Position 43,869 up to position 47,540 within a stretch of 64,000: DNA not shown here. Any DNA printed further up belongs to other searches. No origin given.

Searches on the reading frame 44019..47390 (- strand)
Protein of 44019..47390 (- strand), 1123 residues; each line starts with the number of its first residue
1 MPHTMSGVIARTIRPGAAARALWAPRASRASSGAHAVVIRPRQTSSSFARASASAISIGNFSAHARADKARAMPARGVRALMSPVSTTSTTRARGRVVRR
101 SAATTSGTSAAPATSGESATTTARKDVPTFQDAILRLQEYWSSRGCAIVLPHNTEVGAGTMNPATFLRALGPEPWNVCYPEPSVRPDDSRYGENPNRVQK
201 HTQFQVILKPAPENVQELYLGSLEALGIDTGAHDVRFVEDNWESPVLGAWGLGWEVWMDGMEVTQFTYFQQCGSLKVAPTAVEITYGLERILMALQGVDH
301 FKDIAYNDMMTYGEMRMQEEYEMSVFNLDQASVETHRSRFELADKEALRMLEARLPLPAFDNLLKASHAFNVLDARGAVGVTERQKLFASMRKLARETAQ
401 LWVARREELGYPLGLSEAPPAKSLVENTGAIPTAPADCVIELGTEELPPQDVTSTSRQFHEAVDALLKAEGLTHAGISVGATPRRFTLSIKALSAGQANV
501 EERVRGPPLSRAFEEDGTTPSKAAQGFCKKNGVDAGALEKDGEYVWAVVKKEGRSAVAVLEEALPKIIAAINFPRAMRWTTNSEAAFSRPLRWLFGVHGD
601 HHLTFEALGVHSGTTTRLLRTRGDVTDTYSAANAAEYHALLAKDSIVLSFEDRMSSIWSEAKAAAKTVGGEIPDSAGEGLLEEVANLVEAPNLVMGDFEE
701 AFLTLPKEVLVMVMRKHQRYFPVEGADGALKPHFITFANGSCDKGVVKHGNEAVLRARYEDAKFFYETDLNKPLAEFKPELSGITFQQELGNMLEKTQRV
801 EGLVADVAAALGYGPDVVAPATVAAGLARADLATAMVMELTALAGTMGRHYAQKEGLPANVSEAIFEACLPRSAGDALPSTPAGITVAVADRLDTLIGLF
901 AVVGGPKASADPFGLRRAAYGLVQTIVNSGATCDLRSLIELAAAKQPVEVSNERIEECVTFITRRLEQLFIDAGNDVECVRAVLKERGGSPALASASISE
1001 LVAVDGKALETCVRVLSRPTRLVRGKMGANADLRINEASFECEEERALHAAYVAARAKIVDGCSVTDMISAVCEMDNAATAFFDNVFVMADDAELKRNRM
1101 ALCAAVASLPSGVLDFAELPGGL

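Call 19: find_encoding_contigs(protein=window:44019-47390:-, flank=10000, max_places=10)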
Protein window:44019-47390:- (1123 aa): 24 contigs read that carry it; 10 places shown.
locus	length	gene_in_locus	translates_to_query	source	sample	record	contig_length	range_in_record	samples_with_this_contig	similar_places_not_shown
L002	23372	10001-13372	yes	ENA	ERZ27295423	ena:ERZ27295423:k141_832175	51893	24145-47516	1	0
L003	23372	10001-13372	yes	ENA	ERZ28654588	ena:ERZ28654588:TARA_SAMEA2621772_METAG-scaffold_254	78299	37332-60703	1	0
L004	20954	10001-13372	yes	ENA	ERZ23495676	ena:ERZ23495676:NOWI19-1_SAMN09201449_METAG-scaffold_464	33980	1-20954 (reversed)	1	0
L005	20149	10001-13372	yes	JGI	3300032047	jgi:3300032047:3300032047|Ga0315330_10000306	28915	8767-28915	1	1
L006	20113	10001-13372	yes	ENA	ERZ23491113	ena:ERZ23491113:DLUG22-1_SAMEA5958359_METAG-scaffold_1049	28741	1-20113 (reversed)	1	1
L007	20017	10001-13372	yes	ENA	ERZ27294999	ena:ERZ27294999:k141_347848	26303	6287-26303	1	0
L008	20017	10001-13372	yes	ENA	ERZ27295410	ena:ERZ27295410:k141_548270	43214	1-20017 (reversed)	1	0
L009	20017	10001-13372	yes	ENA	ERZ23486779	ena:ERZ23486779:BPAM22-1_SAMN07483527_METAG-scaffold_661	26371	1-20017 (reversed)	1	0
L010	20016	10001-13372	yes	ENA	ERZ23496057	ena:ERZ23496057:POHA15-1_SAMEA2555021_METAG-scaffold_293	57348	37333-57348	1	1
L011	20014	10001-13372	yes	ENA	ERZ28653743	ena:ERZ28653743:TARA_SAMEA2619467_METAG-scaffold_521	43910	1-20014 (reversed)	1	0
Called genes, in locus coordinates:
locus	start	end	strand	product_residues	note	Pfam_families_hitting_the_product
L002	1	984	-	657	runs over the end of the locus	PF01734:Patatin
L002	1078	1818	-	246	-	PF00297:Ribosomal_L3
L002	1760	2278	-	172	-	-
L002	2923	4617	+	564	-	PF01373:Glyco_hydro_14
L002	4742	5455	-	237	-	PF00583:Acetyltransf_1, PF13673:Acetyltransf_10, PF13508:Acetyltransf_7, PF08445:FR47 (weak)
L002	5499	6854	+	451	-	-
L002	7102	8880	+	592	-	-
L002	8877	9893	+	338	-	PF20670:DUF6816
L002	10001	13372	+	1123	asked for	PF02091:tRNA-synt_2e, PF02092:tRNA_synt_2f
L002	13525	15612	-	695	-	PF13328:HD_4, PF04607:RelA_SpoT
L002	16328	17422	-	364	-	-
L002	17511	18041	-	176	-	-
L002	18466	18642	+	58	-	-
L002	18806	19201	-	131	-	PF01281:Ribosomal_L9_N (faint), PF03948:Ribosomal_L9_C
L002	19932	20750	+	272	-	-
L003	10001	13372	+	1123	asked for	PF02091:tRNA-synt_2e, PF02092:tRNA_synt_2f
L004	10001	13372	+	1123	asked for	PF02091:tRNA-synt_2e, PF02092:tRNA_synt_2f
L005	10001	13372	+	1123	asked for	PF02091:tRNA-synt_2e, PF02092:tRNA_synt_2f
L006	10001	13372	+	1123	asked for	PF02091:tRNA-synt_2e, PF02092:tRNA_synt_2f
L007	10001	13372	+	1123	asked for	PF02091:tRNA-synt_2e, PF02092:tRNA_synt_2f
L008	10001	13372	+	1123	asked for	PF02091:tRNA-synt_2e, PF02092:tRNA_synt_2f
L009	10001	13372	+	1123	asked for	PF02091:tRNA-synt_2e, PF02092:tRNA_synt_2f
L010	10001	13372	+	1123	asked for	PF02091:tRNA-synt_2e, PF02092:tRNA_synt_2f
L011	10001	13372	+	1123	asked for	PF02091:tRNA-synt_2e, PF02092:tRNA_synt_2f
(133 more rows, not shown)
